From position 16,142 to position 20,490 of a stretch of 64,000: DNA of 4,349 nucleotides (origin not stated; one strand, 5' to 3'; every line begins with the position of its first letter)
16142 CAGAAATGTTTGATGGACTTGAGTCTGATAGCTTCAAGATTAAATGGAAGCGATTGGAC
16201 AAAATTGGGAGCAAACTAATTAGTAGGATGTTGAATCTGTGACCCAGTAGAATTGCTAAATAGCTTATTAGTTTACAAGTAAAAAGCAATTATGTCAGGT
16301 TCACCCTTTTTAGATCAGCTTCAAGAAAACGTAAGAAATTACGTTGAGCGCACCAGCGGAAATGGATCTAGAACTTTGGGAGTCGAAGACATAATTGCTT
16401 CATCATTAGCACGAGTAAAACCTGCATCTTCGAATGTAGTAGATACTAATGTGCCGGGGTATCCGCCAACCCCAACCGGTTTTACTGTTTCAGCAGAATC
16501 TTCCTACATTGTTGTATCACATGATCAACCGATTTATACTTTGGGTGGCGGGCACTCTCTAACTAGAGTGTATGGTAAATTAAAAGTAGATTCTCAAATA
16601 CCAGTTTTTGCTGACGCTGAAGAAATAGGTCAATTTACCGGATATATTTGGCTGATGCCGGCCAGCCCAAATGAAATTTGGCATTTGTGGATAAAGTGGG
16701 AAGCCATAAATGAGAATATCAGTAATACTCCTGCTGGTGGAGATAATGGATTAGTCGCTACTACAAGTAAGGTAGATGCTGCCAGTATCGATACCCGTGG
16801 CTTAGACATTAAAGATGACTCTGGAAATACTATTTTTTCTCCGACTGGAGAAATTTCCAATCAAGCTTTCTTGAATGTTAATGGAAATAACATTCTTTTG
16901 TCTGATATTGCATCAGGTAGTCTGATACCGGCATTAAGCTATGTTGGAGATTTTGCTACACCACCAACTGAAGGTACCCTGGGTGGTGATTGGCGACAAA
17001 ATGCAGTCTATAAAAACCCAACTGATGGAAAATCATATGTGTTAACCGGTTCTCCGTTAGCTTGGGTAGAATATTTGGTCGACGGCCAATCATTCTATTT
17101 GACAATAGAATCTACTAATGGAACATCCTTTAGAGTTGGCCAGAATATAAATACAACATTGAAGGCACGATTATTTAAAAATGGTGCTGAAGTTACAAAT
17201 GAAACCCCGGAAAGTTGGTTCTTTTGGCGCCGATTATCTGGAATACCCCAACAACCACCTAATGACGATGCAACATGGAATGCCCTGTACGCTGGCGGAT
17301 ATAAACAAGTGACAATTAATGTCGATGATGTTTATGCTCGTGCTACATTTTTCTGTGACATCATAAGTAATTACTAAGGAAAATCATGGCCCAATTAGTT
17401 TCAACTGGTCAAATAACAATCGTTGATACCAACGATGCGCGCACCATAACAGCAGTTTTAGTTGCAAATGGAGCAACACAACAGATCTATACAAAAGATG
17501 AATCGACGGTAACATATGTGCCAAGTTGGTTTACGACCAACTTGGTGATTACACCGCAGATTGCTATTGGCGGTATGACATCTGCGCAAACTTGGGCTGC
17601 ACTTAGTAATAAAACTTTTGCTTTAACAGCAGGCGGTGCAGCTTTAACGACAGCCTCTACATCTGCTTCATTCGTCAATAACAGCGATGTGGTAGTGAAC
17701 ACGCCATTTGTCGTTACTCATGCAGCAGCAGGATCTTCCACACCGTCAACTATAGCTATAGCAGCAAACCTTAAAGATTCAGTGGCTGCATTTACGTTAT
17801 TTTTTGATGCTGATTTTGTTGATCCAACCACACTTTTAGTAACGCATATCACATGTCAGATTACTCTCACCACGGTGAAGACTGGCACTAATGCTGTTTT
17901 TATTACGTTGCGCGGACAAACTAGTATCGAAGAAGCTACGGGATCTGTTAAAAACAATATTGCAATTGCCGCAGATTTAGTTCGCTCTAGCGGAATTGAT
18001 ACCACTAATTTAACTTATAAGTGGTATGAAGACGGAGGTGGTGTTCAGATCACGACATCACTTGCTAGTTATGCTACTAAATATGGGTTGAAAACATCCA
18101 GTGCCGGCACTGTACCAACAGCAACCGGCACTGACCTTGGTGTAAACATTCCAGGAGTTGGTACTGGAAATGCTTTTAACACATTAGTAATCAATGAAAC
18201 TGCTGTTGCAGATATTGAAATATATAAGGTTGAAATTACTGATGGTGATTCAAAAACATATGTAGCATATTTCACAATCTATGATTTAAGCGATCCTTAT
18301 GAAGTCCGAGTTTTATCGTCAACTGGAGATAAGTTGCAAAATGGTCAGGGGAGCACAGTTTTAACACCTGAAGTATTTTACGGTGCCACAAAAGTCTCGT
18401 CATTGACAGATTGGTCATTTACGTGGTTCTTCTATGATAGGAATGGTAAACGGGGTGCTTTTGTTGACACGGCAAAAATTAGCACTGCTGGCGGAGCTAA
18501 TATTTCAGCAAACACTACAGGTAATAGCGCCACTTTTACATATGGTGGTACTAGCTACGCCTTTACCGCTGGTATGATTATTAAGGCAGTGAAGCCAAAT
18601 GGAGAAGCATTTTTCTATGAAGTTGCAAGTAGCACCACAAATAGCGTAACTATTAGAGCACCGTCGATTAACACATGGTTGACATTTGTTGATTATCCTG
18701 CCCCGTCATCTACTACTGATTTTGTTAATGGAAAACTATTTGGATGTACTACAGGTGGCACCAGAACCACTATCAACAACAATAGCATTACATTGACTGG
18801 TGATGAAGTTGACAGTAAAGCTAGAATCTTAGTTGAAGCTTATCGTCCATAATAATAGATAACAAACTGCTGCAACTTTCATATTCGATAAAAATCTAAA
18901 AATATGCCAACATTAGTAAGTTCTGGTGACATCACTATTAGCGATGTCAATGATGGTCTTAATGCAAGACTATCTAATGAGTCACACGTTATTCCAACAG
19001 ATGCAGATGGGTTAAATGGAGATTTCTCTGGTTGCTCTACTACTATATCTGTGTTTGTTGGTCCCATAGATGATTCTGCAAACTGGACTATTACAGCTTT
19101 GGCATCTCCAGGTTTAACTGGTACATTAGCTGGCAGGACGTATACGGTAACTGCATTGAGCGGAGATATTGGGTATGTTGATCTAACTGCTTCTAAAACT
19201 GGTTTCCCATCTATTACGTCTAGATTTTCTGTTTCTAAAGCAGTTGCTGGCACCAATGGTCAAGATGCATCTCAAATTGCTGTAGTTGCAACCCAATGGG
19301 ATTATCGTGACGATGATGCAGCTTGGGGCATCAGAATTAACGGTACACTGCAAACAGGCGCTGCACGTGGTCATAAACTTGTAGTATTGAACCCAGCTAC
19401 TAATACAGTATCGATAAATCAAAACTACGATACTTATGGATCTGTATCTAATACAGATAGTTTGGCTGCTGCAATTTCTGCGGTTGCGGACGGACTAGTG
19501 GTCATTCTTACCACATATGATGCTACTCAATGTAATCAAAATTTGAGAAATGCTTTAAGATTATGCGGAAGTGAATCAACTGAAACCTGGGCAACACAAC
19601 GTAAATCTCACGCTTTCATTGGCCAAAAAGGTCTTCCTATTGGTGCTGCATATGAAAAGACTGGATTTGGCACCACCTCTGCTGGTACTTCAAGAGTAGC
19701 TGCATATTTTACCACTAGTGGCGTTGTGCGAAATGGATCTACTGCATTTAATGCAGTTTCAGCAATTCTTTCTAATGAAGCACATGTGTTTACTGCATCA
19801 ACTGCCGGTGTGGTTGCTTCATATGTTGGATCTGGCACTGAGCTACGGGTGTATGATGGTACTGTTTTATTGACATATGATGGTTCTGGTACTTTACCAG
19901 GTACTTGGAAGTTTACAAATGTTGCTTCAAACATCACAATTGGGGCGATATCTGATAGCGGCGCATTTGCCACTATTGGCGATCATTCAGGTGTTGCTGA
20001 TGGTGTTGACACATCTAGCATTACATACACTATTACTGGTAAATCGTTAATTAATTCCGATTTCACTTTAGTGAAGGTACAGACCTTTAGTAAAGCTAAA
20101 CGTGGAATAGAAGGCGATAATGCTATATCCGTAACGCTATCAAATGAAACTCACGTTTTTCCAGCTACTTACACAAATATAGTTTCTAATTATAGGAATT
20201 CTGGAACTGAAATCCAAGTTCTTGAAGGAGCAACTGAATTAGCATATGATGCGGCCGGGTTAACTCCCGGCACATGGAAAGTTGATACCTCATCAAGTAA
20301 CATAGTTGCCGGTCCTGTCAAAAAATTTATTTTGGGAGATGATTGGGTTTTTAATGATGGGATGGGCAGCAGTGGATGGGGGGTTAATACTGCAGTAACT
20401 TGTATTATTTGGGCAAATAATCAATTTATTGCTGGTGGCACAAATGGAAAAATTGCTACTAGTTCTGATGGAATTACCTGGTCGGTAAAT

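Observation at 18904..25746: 2,280-aa fibre made of ~30+ Asp-box (BNR) repeats with long near-identical DNA repeats inside the gene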

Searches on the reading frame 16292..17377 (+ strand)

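Call 4: search_protein_families(library=phrogs, proteins=[window:16292-17377:+], max_evalue=0.01)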
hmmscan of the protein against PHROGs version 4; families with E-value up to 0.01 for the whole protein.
window:16292-17377:+ (361 aa): 6 families
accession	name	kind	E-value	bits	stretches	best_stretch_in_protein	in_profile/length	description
phrog_26822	-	unknown function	2.4e-12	47.2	1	267-357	429-515/530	-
phrog_2929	-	tail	8.4e-11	40.9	1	268-358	595-680/1939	tail fiber protein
phrog_35697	-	tail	1.7e-07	30.8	1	259-357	955-1048/1052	tail fiber protein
phrog_2204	-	other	1.3e-06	28.2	1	268-357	664-748/764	glycerophosphoryl diester phosphodiesterase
phrog_3267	-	tail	5.4e-06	26.8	1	266-360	158-262/369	tail protein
phrog_6253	-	tail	0.00073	19.5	1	269-356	502-584/589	minor tail protein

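Call 24: search_protein_families(library=pfam, proteins=[window:16292-17377:+], max_evalue=0.001)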
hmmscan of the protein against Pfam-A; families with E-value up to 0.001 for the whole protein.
window:16292-17377:+ (361 aa): 0 families

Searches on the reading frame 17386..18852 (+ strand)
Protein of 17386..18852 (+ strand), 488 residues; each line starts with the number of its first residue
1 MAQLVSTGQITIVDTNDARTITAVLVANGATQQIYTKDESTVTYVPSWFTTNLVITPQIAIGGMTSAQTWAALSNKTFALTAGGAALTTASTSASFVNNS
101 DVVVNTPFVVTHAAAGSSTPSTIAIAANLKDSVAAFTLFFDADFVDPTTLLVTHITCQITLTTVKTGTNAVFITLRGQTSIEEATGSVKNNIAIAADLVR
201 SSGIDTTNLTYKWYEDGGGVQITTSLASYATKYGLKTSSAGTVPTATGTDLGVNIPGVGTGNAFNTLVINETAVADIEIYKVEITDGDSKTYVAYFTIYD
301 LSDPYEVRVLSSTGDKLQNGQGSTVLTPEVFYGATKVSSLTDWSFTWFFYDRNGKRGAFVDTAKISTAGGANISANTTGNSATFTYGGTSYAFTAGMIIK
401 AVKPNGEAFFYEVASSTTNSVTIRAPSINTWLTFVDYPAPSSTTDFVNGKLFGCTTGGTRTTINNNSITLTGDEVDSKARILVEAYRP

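Call 4: search_protein_families(library=phrogs, proteins=[window:17386-18852:+], max_evalue=0.01)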
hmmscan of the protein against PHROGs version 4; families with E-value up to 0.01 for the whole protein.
window:17386-18852:+ (488 aa): 1 family
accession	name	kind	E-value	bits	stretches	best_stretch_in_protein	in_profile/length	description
phrog_3267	-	tail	5.8e-42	145.2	1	2-373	2-349/369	tail protein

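Call 24: search_protein_families(library=pfam, proteins=[window:17386-18852:+], max_evalue=0.001)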
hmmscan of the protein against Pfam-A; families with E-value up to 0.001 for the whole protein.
window:17386-18852:+ (488 aa): 0 families

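Call 70: find_related_loci(query=window:17386-18852:+, collection=viral_contigs, flank=10000)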
Query window:17386-18852:+ (488 aa) in viral_contigs; peptide patterns used: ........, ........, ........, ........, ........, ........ (x = any residue, [..] = any of these).
17 stretches matched a pattern; 13 encode a relative of the query (tblastn E <= 1e-3); 13 distinct loci.
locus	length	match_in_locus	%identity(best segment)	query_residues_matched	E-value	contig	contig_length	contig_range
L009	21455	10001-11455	74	4-488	0e+0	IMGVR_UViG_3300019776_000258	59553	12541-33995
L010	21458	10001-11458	73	4-488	0e+0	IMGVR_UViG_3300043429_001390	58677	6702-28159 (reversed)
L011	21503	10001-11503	53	1-488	4e-164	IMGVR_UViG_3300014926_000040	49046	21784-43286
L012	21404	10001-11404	46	1-488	4e-125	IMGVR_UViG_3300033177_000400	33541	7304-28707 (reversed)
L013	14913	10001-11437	48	1-488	4e-140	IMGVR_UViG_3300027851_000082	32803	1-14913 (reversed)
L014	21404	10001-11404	46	1-488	2e-122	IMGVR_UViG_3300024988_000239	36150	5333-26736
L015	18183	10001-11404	45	1-488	6e-122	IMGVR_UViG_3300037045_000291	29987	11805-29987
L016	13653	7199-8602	46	1-488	5e-122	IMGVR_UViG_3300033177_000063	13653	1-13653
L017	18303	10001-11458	43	4-487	1e-105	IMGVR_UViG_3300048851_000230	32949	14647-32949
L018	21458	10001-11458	42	4-488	1e-103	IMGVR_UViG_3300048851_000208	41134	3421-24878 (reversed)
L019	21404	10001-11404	46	1-488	1e-122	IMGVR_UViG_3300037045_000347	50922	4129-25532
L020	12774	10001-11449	42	4-484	1e-93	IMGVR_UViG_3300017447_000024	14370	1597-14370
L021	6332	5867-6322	41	1-182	2e-29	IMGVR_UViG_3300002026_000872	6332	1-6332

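Call 114: search_dna_similar(query=window:17386-18852:+, collection=phages, mode=protein, max_rows=15)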
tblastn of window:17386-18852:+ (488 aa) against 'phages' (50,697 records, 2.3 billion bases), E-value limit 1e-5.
Records with a match: 80; places in all: 80; records where one place covers at least 80% of the query: 0.
Best place of each record, by identity: <60% 80.
By first word of the organism name: Bacillus 59; Streptococcus 13; Lactococcus 5; phage 2; Acutalibacteraceae 1.
By host as written in the record: Bacillus subtilis 12; Bacillus anthracis Sterne 10; Bacillus subtilis BEST7003 8; - 5; Lactococcus lactis 5; Bacillus cereus 4; Bacillus subtilis KACC 17797 3; Bacillus anthracis 3; and 23 more.
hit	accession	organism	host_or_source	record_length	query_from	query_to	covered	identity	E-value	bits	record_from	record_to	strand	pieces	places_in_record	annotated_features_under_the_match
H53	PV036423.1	phage NatCom_17901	human feces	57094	8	363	73%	29.7%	2e-20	101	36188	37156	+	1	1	tail protein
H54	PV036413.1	Acutalibacteraceae phage NatCom_991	Acutalibacteraceae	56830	8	354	71%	26.9%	1e-16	89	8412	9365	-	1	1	tail protein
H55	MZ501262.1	Bacillus phage 035JT004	Bacillus subtilis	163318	5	354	72%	26.6%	4e-16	87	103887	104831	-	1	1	187: tail fiber protein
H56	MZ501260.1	Bacillus phage 010DV004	Bacillus subtilis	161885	5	354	72%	26.6%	6e-16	87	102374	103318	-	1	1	187: tail fiber protein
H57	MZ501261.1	Bacillus phage 010DV005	Bacillus subtilis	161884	5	354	72%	26.6%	6e-16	87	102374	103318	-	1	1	187: tail fiber protein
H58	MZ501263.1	Bacillus phage 043JT007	Bacillus subtilis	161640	5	354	72%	26.6%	6e-16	87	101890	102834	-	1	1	186: tail fiber protein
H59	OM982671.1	Bacillus phage SBSphiJ4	Bacillus subtilis BEST7003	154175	5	354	72%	26.6%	2e-15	86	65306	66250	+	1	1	hypothetical protein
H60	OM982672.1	Bacillus phage SBSphiJ5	Bacillus subtilis BEST7003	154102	5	354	72%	26.6%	2e-15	86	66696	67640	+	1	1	hypothetical protein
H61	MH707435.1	Bacillus phage BSP21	Bacillus subtilis KACC 17797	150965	5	354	72%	26.6%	2e-15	85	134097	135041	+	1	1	putative tail fiber 2: putative tail fiber 2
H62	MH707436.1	Bacillus phage BSP36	Bacillus subtilis KCCM 11780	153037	7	354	71%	26.6%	1e-15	86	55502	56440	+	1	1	putative tail fiber 2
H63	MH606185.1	Bacillus phage BSP38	Bacillus subtilis KCCM 12052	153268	7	354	71%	26.6%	1e-15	86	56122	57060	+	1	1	putative tail fiber 2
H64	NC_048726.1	Bacillus phage BSP38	Bacillus subtilis KCCM 12052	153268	7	354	71%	26.6%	1e-15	86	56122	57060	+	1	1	tail protein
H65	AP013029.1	Bacillus phage phiNIT1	Bacillus subtilis (natto)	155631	5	354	72%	26.3%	6e-15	84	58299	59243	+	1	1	orf1237: putative tail fiber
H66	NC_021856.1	Bacillus phage phiNIT1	Bacillus subtilis (natto)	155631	5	354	72%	26.3%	6e-15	84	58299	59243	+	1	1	orf1237: tail protein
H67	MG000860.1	Bacillus phage BSP9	Bacillus subtilis ATCC 15245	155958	5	354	72%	26.3%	6e-15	84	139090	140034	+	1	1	putative tail fiber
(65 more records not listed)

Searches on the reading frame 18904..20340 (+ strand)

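Call 14: search_protein_families(library=pfam, proteins=[window:18904-20340:+], max_evalue=10)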
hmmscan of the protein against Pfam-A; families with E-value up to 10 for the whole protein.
window:18904-20340:+ (479 aa): 1 family
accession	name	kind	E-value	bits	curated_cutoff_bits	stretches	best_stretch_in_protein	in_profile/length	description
PF15711.10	ILEI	-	8.4e-15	55.5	27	1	155-243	1-89/90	Interleukin-like EMT inducer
